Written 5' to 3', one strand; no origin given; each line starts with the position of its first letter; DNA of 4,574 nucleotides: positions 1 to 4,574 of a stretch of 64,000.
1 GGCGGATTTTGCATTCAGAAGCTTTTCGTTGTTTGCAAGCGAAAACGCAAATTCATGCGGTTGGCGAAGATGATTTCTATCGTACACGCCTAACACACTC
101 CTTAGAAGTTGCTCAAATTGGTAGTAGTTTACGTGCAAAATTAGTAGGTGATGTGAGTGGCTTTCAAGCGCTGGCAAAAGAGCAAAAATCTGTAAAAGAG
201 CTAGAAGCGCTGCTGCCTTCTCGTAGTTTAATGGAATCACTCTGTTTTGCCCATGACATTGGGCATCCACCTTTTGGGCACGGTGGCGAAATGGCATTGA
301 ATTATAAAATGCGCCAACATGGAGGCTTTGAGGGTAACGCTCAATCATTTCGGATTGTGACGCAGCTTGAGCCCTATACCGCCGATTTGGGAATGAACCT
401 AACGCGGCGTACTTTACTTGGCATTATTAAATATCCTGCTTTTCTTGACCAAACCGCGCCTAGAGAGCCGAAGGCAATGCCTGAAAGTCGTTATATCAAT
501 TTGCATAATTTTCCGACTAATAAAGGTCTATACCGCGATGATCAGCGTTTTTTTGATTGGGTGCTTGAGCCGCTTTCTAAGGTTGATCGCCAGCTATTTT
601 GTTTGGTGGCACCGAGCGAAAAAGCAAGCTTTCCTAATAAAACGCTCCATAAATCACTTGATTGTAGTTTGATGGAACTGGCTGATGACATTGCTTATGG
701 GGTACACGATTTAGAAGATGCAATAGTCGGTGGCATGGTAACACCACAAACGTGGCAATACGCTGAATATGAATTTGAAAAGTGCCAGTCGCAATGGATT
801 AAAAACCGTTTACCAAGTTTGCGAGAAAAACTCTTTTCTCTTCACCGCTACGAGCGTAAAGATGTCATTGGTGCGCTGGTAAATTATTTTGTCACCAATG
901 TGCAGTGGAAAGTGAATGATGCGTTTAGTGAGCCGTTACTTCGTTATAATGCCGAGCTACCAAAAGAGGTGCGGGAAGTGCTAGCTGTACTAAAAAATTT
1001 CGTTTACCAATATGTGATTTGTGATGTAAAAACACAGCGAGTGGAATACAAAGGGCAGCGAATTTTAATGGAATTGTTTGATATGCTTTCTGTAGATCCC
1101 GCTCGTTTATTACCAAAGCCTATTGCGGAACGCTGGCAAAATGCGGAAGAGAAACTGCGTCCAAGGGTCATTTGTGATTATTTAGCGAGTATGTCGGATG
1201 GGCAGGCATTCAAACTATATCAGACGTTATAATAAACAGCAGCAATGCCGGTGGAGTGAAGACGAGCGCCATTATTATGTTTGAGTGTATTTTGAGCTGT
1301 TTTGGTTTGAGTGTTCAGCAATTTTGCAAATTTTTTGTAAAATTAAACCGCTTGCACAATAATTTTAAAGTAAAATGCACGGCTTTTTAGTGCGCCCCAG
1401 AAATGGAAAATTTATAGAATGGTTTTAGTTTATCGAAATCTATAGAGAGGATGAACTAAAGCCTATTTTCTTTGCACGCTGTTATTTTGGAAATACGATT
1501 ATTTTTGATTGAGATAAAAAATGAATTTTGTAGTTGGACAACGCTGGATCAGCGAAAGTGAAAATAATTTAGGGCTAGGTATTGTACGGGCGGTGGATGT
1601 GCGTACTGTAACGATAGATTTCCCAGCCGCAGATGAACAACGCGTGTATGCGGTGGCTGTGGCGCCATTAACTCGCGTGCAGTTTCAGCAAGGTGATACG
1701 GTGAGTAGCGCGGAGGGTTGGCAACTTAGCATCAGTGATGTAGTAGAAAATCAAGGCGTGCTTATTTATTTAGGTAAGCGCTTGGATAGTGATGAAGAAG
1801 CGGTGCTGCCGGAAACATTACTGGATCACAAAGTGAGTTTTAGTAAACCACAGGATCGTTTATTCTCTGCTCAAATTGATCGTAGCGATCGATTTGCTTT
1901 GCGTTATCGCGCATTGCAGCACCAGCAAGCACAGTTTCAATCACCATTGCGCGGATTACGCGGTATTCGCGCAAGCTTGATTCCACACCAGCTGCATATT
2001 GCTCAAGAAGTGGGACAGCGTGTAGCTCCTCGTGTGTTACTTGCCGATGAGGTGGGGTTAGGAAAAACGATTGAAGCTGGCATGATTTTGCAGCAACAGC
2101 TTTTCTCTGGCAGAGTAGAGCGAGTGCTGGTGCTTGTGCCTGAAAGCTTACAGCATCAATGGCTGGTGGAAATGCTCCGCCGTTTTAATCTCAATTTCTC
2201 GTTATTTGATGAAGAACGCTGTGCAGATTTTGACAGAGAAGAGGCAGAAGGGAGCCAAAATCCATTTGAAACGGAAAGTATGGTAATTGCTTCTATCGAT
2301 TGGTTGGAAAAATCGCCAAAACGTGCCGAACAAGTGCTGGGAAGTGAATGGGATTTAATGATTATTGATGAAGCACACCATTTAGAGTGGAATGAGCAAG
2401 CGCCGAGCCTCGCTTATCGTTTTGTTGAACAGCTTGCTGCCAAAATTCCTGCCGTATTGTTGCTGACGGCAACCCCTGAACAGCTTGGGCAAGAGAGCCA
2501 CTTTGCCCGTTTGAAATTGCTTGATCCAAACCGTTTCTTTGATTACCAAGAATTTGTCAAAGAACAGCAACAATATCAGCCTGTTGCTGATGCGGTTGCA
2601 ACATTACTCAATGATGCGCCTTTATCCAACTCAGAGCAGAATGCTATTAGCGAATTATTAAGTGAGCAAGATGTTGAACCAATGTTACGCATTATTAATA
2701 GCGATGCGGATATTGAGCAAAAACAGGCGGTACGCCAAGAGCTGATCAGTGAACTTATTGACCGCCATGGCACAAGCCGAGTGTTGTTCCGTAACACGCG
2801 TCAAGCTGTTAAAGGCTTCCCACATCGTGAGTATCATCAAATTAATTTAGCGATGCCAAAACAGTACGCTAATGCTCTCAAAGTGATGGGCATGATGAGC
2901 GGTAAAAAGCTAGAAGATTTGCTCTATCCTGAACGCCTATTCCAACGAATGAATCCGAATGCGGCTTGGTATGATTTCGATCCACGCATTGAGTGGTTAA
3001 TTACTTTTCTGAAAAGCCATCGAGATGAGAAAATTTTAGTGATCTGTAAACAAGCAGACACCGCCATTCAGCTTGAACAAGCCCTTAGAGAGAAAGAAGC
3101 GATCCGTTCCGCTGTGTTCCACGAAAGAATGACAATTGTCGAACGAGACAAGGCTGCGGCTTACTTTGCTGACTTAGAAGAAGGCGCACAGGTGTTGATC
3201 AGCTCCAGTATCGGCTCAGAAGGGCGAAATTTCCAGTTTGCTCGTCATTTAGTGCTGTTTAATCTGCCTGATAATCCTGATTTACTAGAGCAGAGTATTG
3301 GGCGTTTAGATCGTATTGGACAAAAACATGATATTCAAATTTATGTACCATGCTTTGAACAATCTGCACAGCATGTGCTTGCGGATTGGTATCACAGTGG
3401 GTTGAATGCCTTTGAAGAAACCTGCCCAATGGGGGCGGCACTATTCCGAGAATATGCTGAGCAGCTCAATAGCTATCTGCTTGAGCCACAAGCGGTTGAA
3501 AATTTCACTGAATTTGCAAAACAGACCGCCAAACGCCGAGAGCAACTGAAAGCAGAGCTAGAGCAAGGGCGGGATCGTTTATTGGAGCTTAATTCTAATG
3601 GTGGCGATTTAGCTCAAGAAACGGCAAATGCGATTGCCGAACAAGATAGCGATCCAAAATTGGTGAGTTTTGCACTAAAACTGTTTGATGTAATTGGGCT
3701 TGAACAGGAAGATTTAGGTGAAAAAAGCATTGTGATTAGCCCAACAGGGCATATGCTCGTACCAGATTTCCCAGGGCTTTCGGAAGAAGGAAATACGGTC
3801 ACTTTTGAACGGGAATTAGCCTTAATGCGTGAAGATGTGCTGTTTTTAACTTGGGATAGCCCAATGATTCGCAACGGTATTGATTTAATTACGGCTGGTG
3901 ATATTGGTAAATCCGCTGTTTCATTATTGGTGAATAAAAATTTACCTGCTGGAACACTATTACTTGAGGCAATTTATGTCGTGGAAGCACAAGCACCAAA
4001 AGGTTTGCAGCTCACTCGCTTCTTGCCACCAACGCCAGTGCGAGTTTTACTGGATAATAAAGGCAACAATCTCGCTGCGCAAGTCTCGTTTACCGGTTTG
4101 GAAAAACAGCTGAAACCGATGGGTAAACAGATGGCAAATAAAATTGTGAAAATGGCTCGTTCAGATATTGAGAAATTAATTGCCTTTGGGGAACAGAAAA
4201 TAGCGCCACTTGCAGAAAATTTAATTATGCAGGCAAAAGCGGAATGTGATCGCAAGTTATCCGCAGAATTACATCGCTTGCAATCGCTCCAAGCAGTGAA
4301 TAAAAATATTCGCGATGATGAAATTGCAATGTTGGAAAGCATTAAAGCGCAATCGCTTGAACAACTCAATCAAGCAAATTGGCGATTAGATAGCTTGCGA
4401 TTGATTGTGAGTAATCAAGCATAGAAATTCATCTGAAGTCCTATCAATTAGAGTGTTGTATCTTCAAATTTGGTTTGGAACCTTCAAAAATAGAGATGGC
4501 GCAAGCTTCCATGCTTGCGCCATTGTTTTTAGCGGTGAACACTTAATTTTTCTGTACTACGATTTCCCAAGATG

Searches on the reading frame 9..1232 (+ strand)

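Call 38: search_protein_families(library=pfam, proteins=[window:9-1232:+], max_evalue=0.00001)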
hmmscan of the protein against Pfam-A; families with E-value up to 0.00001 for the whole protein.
window:9-1232:+ (407 aa): 1 family
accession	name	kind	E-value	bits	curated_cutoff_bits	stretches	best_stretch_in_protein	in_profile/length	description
PF13286.11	HD_assoc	-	4e-24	85.4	22.2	1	316-405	2-90/91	Phosphohydrolase-associated domain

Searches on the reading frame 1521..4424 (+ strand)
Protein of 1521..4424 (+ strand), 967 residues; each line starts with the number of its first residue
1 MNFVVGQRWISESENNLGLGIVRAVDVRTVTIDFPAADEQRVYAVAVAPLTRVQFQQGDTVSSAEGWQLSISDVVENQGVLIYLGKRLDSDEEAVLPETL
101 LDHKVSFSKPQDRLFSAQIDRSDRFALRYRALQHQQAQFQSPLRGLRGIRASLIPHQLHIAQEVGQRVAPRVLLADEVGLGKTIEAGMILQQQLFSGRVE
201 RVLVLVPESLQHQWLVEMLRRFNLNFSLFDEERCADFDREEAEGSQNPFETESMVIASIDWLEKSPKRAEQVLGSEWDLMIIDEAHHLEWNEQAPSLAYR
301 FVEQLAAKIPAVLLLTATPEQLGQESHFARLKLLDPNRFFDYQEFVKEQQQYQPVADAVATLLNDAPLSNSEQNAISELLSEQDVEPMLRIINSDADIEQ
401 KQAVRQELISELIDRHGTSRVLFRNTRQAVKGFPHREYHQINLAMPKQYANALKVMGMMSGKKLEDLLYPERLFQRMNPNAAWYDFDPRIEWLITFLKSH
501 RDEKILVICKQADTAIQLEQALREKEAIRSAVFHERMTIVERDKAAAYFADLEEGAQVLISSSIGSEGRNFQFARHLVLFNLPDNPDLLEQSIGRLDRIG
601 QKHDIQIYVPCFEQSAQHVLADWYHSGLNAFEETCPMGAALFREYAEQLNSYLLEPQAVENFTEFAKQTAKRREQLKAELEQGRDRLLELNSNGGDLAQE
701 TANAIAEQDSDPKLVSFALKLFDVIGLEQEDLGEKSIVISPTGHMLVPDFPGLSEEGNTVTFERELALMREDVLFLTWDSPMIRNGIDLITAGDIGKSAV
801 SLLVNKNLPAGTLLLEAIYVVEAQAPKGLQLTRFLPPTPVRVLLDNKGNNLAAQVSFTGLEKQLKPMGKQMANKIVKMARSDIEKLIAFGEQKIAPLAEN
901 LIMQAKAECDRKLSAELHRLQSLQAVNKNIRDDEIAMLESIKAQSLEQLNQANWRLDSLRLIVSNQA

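Call 38: search_protein_families(library=pfam, proteins=[window:1521-4424:+], max_evalue=0.00001)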
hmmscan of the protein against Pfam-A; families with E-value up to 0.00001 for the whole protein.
window:1521-4424:+ (967 aa): 7 families
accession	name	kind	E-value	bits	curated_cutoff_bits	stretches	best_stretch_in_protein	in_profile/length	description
PF12137.13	RapA_C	-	6.1e-143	476.6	26.8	1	604-963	1-359/360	RNA polymerase recycling family C-terminal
PF18339.7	Tudor_1_RapA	-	4.8e-24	84.5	26.3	1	3-53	1-51/51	RapA N-terminal Tudor like domain 1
PF18337.7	Tudor_RapA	-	1.7e-23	83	26.4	1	55-116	1-61/62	RapA N-terminal Tudor like domain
PF00176.29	SNF2-rel_dom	-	3.3e-19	69.5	24.9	1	172-452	20-248/290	SNF2-related domain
PF00271.37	Helicase_C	-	4.5e-18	66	23.5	1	490-600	3-110/110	Helicase conserved C-terminal domain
PF04851.21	ResIII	-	9.8e-15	55.3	22.5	1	154-320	5-163/164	Type III restriction enzyme, res subunit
PF00270.35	DEAD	-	2.9e-07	30.8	26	1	171-320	16-161/167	DEAD/DEAH box helicase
